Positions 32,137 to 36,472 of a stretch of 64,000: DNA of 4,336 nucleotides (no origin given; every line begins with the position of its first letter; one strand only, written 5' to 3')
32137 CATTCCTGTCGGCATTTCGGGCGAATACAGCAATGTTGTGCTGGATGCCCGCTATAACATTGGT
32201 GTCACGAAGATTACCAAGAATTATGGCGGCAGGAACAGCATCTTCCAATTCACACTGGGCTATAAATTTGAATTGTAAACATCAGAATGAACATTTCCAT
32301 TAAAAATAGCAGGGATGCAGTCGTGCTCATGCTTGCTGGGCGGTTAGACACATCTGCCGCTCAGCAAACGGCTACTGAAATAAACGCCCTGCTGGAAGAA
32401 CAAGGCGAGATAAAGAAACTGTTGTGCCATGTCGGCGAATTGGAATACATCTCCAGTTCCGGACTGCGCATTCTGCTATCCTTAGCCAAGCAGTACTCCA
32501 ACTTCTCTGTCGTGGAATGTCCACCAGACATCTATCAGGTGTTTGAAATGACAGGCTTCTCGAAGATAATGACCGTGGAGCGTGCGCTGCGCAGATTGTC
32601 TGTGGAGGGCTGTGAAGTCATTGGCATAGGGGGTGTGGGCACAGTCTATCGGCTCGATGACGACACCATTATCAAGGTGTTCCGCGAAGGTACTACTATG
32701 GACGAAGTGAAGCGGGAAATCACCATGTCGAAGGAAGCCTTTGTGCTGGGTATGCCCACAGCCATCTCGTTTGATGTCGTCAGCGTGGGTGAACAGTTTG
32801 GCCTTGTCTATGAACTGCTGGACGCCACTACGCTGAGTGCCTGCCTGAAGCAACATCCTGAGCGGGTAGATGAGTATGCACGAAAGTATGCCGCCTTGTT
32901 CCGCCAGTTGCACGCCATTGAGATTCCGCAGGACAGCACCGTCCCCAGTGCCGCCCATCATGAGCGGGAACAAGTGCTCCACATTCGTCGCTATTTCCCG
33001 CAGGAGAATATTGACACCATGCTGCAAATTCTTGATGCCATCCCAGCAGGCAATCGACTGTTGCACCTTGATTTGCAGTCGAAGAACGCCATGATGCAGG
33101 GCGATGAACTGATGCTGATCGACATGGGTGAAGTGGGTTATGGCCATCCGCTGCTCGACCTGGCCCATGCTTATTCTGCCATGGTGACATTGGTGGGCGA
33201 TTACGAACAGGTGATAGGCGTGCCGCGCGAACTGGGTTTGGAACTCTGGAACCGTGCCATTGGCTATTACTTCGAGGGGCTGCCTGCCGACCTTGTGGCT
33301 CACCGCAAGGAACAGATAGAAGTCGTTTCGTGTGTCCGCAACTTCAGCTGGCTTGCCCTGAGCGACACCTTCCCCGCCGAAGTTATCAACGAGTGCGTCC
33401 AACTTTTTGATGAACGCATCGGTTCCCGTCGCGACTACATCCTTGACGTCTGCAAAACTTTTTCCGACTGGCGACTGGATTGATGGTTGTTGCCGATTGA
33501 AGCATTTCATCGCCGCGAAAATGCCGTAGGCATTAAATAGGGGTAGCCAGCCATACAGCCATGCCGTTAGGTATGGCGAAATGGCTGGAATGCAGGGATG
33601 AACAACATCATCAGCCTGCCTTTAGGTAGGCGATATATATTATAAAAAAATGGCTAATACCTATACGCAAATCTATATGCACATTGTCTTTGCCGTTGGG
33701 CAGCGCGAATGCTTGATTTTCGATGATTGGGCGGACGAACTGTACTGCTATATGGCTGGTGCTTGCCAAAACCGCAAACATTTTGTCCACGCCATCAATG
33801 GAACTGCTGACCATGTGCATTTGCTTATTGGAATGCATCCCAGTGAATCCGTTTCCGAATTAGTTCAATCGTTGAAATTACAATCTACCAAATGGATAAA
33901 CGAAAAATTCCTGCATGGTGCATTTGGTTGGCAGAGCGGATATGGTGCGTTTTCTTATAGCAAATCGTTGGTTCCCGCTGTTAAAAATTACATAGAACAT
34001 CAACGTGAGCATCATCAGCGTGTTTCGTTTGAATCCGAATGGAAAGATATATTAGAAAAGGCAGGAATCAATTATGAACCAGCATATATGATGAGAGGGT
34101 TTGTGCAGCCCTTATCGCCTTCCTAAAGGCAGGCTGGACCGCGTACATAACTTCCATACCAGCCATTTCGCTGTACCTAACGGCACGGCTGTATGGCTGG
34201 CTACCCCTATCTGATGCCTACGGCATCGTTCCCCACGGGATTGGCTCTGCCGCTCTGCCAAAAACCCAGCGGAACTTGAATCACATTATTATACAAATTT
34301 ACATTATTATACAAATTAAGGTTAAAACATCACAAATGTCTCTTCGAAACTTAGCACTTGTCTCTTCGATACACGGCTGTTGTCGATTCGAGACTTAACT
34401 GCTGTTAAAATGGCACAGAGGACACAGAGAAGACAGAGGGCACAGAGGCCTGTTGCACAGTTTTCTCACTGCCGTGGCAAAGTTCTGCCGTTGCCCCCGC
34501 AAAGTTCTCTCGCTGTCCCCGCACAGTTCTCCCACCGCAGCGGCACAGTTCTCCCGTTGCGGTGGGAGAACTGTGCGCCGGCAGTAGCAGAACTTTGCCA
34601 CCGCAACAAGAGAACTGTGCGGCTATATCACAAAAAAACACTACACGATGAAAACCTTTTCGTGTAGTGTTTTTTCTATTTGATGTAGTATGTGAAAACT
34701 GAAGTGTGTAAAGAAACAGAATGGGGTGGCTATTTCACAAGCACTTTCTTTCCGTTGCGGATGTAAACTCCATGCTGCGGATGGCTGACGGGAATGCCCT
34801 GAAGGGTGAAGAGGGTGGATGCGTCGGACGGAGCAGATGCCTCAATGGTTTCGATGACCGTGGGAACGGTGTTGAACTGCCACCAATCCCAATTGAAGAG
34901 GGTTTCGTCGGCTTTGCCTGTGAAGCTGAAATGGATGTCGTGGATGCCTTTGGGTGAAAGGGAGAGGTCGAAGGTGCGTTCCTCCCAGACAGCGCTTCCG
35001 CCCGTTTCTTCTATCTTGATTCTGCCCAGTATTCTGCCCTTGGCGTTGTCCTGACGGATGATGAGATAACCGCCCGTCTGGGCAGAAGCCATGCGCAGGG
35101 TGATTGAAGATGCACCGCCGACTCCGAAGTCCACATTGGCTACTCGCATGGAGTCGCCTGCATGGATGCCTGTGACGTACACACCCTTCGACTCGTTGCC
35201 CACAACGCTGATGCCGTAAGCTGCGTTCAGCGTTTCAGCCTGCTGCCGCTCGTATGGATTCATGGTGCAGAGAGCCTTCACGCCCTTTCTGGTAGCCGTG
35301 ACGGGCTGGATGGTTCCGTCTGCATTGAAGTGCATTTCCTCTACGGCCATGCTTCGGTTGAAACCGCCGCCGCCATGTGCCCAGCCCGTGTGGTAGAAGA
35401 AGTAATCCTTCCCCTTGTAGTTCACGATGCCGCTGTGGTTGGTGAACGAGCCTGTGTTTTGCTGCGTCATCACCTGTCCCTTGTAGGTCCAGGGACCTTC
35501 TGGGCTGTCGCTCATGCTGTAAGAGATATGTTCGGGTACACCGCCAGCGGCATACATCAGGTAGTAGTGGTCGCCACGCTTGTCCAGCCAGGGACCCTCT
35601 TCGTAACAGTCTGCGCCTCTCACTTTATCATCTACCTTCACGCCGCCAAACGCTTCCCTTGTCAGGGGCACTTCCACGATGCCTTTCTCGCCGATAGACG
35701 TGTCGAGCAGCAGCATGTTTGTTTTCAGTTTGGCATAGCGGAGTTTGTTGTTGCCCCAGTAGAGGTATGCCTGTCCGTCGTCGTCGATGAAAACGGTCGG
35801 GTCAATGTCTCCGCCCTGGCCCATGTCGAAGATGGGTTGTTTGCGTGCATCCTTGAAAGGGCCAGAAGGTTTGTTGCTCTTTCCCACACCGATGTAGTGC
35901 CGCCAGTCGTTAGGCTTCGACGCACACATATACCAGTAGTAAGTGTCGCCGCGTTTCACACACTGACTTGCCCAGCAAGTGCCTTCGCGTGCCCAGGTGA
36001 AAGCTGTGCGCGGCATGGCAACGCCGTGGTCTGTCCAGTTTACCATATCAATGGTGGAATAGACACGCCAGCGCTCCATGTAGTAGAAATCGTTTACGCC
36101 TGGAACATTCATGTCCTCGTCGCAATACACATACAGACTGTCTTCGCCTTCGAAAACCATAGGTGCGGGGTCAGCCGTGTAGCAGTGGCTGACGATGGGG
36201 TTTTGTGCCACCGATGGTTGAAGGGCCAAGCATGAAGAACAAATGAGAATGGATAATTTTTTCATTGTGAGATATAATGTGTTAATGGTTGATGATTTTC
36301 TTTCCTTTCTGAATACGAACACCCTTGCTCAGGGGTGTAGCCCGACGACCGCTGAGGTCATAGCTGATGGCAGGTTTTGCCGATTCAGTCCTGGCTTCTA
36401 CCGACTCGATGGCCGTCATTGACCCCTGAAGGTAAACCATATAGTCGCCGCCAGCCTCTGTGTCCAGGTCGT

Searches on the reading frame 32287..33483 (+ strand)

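Call 9: search_protein_families(library=pfam, proteins=[window:32287-33483:+])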
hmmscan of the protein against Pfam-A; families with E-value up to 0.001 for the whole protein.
window:32287-33483:+ (398 aa): 3 families
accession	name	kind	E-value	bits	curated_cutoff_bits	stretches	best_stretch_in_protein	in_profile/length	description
PF01636.29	APH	-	1.5e-13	51.6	23.2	1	119-298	12-212/239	Phosphotransferase enzyme family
PF01740.26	STAS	-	1e-10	41.8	22.6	1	3-100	2-102/106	STAS domain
PF13466.11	STAS_2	-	2.5e-06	28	29.2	1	15-91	2-79/80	STAS domain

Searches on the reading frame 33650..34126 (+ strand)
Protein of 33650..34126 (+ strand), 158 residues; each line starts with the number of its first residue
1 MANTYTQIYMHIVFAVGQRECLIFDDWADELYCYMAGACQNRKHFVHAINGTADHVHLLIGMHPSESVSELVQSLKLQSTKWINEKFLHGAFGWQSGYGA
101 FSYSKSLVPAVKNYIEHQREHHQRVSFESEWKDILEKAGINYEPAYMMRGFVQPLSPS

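Call 9: search_protein_families(library=pfam, proteins=[window:33650-34126:+])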
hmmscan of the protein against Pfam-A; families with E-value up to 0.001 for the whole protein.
window:33650-34126:+ (158 aa): 1 family
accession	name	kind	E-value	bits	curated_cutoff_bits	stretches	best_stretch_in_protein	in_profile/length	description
PF01797.21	Y1_Tnp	-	2.5e-26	92.6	23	1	5-118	2-121/121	Transposase IS200 like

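Call 13: search_protein_families(library=ncbifam, proteins=[window:33650-34126:+], max_evalue=0.01)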
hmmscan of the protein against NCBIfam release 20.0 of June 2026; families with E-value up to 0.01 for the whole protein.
window:33650-34126:+ (158 aa): 2 families
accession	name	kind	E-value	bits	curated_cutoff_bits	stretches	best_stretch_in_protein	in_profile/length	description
NF033573.1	transpos_IS200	equivalog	1e-19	71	55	1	3-117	6-126/126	IS200/IS605 family transposase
NF047646.1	REP_Tyr_transpos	equivalog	0.0013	18.6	80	1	17-98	20-109/146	REP-associated tyrosine transposase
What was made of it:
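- On RAYT / TnpA_REP (class 2), applied to ORF 33650-34126: NCBIfam REP_Tyr_transpos scores 18.6 bits against a cut-off of 80, while IS200/IS605 scores 71 bits against 55 (call 13).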

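Call 17: find_encoding_contigs(protein=window:33650-34126:+, flank=10000, max_places=10)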
Protein window:33650-34126:+ (158 aa): 13 contigs read that carry it; 10 places shown.
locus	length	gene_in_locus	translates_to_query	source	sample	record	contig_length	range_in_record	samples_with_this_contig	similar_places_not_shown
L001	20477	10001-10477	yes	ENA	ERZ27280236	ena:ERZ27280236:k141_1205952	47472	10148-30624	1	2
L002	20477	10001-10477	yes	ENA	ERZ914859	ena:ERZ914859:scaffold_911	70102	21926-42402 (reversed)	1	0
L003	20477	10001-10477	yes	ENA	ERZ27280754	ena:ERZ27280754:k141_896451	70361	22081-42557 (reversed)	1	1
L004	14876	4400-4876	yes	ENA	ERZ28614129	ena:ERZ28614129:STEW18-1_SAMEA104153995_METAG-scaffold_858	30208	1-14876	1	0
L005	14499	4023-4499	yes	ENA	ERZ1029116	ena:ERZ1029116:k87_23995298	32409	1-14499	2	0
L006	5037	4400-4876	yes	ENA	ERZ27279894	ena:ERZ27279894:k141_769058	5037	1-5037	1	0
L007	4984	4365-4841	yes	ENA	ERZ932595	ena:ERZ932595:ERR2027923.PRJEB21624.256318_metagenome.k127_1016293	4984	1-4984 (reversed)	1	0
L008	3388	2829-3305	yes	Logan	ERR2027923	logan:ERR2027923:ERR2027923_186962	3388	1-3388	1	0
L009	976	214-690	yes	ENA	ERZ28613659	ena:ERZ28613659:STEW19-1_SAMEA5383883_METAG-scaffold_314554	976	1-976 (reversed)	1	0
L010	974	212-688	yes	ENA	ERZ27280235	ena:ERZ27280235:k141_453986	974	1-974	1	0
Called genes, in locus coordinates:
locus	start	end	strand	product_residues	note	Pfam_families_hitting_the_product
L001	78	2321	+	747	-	PF00933:Glyco_hydro_3, PF01915:Glyco_hydro_3_C, PF14310:Fn3-like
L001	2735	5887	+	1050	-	PF02837:Glyco_hydro_2_N, PF00703:Glyco_hydro_2, PF02836:Glyco_hydro_2_C, PF16353:LacZ_4, PF02929:Bgal_small_N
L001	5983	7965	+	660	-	PF00251:Glyco_hydro_32N, PF22847:Glyco_hydro_43_rel, PF04616:Glyco_hydro_43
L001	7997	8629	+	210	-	PF13505:OMP_b-brl, PF13568:OMP_b-brl_2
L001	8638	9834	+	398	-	PF01740:STAS, PF13466:STAS_2 (weak), PF01636:APH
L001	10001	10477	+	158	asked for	PF01797:Y1_Tnp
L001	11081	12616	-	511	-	PF04616:Glyco_hydro_43, PF03422:CBM_6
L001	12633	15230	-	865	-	PF14498:Glyco_hyd_65N_2, PF22124:Glyco_hydro_95_cat, PF21307:Glyco_hydro_95_C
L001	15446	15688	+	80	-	-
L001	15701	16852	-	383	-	-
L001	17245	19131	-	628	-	PF02518:HATPase_c, PF13589:HATPase_c_3, PF00183:HSP90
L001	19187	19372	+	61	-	-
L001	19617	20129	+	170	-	-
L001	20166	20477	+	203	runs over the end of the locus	PF13505:OMP_b-brl, PF13568:OMP_b-brl_2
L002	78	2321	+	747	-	PF00933:Glyco_hydro_3, PF01915:Glyco_hydro_3_C, PF14310:Fn3-like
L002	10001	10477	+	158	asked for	PF01797:Y1_Tnp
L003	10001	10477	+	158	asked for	PF01797:Y1_Tnp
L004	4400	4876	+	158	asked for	PF01797:Y1_Tnp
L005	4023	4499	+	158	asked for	PF01797:Y1_Tnp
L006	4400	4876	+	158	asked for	PF01797:Y1_Tnp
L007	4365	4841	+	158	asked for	PF01797:Y1_Tnp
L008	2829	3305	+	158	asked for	PF01797:Y1_Tnp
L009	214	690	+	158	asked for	PF01797:Y1_Tnp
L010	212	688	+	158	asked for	PF01797:Y1_Tnp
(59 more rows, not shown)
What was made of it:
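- On RAYT / TnpA_REP (class 2), applied to ORF 33650-34126: The contigs long enough to show neighbouring genes all have the same neighbours, out of 13 contigs carrying the protein (call 17).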

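Call 37: find_homologous_proteins(query=window:33650-34123:+, max_evalue=1e-10)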
Query window:33650-34123:+ (158 aa): 1965 proteins with E <= 1e-10 among 1965 candidates; the best 120 are listed.
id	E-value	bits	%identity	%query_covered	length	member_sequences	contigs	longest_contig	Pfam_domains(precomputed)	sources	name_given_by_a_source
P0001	1.1e-101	355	97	100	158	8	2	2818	PF01797.22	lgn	-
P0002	4.7e-84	298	83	100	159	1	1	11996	PF01797.22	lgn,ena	-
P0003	3.2e-78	279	77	98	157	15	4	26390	PF01797.22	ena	-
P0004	5.0e-78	278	75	100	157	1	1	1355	PF01797.22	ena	-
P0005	2.1e-77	276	75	100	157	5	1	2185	PF01797.22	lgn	-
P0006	3.5e-77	276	74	100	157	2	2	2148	PF01797.22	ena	-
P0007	3.0e-76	273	75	100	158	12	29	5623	PF01797.22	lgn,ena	-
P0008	3.5e-76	273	75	100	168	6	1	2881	PF01797.22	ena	-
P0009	4.2e-76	272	73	100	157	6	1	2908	PF01797.22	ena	-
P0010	2.6e-75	270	76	96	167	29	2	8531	PF01797.22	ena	-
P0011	3.2e-75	269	76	96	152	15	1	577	PF01797.22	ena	-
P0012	7.9e-75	268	74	96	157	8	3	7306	PF01797.22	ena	-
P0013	1.5e-74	267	73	96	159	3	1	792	PF01797.22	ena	-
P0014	5.3e-74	265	75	97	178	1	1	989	PF01797.22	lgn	-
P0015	7.7e-74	265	77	94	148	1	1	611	PF01797.22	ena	-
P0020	3.9e-73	263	72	96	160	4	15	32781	PF01797.22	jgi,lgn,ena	jgi:REP element-mobilizing transposase RayT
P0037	1.6e-69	251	69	98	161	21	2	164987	PF01797.22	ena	-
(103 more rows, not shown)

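Call 38: find_encoding_contigs(protein=P0003, flank=6000, max_places=3)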
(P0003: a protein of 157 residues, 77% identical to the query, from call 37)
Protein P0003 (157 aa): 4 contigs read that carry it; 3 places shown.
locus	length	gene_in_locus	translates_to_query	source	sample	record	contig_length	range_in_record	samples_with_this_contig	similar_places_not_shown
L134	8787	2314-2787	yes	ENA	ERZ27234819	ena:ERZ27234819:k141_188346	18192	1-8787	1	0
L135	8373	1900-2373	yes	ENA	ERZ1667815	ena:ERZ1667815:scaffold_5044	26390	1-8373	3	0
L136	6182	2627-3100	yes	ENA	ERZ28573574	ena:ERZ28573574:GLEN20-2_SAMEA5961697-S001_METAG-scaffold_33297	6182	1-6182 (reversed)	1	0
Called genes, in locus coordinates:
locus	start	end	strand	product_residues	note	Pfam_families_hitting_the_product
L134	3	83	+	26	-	?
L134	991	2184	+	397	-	PF00165:HTH_AraC (faint), PF12833:HTH_18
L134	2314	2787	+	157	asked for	PF01797:Y1_Tnp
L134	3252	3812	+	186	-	-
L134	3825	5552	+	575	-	PF00999:Na_H_Exchanger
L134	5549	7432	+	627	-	PF01569:PAP2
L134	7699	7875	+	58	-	-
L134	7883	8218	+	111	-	PF19666:DUF6169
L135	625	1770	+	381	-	PF00165:HTH_AraC (faint), PF12833:HTH_18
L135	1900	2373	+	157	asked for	PF01797:Y1_Tnp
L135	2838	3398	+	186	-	-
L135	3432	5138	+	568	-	PF00999:Na_H_Exchanger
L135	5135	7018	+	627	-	PF01569:PAP2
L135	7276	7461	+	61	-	-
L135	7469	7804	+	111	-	PF19666:DUF6169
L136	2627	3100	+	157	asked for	PF01797:Y1_Tnp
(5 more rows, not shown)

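Call 39: find_encoding_contigs(protein=P0020, flank=6000, max_places=4)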
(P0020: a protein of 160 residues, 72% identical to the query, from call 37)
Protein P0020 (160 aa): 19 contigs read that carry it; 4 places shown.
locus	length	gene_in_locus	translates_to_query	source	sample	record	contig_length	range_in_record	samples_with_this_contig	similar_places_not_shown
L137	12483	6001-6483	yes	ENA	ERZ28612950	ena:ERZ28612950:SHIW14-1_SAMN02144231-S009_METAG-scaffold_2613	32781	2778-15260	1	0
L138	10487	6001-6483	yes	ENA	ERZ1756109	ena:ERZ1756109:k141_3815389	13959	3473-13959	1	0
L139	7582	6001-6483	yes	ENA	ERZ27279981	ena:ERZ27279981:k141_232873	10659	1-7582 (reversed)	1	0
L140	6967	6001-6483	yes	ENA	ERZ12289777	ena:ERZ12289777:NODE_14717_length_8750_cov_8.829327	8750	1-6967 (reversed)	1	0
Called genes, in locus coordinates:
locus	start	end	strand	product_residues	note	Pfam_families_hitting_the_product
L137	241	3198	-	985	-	PF00675:Peptidase_M16 (faint), PF05193:Peptidase_M16_C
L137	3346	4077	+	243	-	PF13505:OMP_b-brl, PF13568:OMP_b-brl_2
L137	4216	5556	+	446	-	PF04055:Radical_SAM, PF13186:SPASM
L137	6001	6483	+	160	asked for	PF01797:Y1_Tnp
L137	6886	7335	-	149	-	PF18291:HU-HIG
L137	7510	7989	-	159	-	-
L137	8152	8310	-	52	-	-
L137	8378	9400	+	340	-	PF21948:LplA-B_cat, PF03099:BPL_LplA_LipB (faint), PF10437:Lip_prot_lig_C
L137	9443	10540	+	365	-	PF01571:GCV_T, PF08669:GCV_T_C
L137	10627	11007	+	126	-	PF01597:GCV_H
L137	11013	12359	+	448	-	PF02347:GDC-P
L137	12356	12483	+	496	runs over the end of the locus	PF00266:Aminotran_5 (weak), PF21478:GcvP2_C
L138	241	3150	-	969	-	PF00675:Peptidase_M16 (faint), PF05193:Peptidase_M16_C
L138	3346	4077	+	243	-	PF13505:OMP_b-brl, PF13568:OMP_b-brl_2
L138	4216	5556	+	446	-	PF04055:Radical_SAM, PF13186:SPASM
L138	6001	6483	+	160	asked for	PF01797:Y1_Tnp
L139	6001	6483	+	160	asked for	PF01797:Y1_Tnp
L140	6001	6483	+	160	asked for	PF01797:Y1_Tnp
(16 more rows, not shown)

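Call 40: find_encoding_contigs(protein=P0037, flank=6000, max_places=2)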
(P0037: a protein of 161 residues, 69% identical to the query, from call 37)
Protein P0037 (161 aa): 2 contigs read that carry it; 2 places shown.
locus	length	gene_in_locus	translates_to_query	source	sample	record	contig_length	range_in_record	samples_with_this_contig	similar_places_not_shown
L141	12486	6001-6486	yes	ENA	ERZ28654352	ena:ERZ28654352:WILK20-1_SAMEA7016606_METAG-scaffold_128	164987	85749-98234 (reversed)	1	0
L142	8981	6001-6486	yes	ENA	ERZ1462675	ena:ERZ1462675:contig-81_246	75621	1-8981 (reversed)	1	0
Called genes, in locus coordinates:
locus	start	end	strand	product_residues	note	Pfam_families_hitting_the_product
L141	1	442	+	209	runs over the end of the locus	PF01557:FAA_hydrolase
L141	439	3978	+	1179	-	PF01364:Peptidase_C25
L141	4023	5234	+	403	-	PF03349:Toluene_X (faint), PF19572:PorV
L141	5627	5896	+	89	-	-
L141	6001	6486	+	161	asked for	PF01797:Y1_Tnp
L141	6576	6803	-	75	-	-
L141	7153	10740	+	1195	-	-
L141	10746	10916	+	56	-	-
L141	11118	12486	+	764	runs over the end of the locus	PF22673:MCP-like_PDC_1, PF02743:dCache_1, PF07228:SpoIIE, PF13581:HATPase_c_2, PF02518:HATPase_c (faint)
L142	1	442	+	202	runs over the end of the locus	PF01557:FAA_hydrolase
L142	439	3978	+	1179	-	PF01364:Peptidase_C25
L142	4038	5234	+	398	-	PF19572:PorV, PF03349:Toluene_X (faint)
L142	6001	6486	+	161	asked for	PF01797:Y1_Tnp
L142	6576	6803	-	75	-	-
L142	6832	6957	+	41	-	-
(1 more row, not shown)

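Call 82: search_solved_structures(query=window:33650-34123:+, max_evalue=1)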
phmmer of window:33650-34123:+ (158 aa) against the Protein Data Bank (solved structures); distinct sequences matched with E-value up to 1: 7.
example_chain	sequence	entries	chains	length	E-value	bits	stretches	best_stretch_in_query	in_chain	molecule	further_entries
2fyx_A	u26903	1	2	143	2e-05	27.8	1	8-119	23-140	transposase, putative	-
2xm3_A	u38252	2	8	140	5.1e-05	26.5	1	7-120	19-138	TRANSPOSASE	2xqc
2xma_A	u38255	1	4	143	5.5e-05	26.4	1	7-120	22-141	TRANSPOSASE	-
2xo6_A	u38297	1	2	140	0.00018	24.7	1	7-120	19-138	TRANSPOSASE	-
2a6m_A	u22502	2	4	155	0.0025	21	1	50-136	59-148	ISHp608 transposase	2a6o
2vhg_A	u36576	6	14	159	0.0027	20.9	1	50-136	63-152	TRANSPOSASE ORFA | Putative transposase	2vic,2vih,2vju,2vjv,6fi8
2f4f_A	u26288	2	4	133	0.12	15.5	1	45-119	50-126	Transposase, putative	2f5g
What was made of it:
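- On RAYT / TnpA_REP (class 2), applied to ORF 33650-34126: PDB hits are ISDra2 and IS608 TnpA only (call 82).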

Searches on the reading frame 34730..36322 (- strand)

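Call 9: search_protein_families(library=pfam, proteins=[window:34730-36322:-])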
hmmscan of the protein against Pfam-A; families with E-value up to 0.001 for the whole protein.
window:34730-36322:- (530 aa): 3 families
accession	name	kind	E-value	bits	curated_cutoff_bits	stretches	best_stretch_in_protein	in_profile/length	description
PF04616.20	Glyco_hydro_43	-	5.2e-45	154.5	32.2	1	40-338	2-288/288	Glycosyl hydrolases family 43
PF03422.21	CBM_6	-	4.1e-23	82.5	28.9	1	361-484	1-124/125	Carbohydrate binding module (family 6)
PF00251.26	Glyco_hydro_32N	-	9.2e-05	22.6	22.1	1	84-194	39-153/307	Glycosyl hydrolases family 32 N-terminal domain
